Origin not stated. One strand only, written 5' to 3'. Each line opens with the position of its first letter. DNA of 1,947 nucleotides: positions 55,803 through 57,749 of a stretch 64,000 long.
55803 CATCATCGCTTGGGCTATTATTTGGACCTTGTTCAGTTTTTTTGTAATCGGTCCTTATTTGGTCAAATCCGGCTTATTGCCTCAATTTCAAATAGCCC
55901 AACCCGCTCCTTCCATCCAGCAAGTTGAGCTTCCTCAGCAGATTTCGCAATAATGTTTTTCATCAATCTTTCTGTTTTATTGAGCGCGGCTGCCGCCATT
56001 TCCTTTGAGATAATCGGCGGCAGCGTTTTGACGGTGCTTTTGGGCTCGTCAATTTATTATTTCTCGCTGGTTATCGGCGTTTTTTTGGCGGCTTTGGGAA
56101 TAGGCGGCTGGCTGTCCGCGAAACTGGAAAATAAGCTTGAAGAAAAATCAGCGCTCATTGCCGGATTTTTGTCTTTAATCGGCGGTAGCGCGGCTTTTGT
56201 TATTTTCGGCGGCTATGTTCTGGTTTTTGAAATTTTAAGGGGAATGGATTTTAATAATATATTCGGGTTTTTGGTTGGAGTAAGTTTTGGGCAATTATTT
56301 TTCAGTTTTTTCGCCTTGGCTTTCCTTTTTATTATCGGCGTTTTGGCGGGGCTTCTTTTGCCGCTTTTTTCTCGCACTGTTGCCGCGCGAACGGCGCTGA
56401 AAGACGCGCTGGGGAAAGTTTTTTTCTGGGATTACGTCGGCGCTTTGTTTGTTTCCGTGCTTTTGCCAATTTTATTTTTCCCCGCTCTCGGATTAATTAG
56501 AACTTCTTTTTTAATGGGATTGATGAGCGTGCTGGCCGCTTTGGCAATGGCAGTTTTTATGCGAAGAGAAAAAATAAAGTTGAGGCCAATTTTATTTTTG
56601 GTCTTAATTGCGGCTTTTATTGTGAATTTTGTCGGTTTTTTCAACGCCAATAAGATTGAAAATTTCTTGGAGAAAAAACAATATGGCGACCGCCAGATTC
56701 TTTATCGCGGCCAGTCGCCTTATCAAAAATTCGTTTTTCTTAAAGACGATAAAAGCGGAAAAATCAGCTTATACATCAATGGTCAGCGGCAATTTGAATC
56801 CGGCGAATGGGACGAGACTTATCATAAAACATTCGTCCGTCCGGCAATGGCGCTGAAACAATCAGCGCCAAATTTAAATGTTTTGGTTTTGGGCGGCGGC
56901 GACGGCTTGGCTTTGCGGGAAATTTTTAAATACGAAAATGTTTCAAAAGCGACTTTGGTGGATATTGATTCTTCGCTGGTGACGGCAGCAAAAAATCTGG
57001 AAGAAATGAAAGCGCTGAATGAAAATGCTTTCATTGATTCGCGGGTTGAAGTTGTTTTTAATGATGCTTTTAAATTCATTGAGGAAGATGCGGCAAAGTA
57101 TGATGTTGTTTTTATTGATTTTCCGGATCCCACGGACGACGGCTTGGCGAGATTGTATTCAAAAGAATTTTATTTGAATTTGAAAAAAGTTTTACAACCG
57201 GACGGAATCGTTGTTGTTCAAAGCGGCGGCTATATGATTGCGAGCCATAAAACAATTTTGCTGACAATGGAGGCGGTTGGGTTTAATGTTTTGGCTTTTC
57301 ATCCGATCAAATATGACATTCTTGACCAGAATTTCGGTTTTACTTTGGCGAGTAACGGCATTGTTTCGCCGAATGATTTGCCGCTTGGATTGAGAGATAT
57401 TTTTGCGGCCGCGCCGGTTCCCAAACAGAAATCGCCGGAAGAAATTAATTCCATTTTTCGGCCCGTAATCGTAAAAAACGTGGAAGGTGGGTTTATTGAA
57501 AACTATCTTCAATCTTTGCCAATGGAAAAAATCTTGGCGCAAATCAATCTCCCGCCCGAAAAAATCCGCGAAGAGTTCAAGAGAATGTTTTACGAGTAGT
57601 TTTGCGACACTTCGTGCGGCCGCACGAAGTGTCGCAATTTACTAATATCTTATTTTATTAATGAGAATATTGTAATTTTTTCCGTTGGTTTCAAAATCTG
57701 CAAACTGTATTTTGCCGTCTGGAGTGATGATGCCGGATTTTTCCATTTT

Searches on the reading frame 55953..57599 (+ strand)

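Call 45: search_protein_families(library=ncbifam, proteins=[window:55953-57599:+], max_evalue=0.00001)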
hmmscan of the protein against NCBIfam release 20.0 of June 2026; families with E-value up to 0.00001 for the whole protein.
window:55953-57599:+ (548 aa): 6 families
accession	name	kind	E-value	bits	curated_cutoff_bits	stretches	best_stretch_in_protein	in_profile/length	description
NF002956.0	PRK03612.1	equivalog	4.9e-109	365.1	472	1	3-466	21-459/522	polyamine aminopropyltransferase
NF002435.0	PRK01581.1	equivalog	9.3e-53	179.6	537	1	239-469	89-314/374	polyamine aminopropyltransferase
NF002010.0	PRK00811.1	equivalog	1.8e-41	142.3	260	1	246-440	22-211/287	polyamine aminopropyltransferase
TIGR00417.1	speE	equivalog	3.4e-33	115.1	249.55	1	248-433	18-195/271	spermidine synthase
NF037959.1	MFS_SpdSyn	subfamily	8.8e-14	51.1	40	1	12-422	1-383/480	fused MFS/spermidine synthase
NF003380.0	PRK04457.1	equivalog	1.8e-09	37.1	304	1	309-423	72-179/265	polyamine aminopropyltransferase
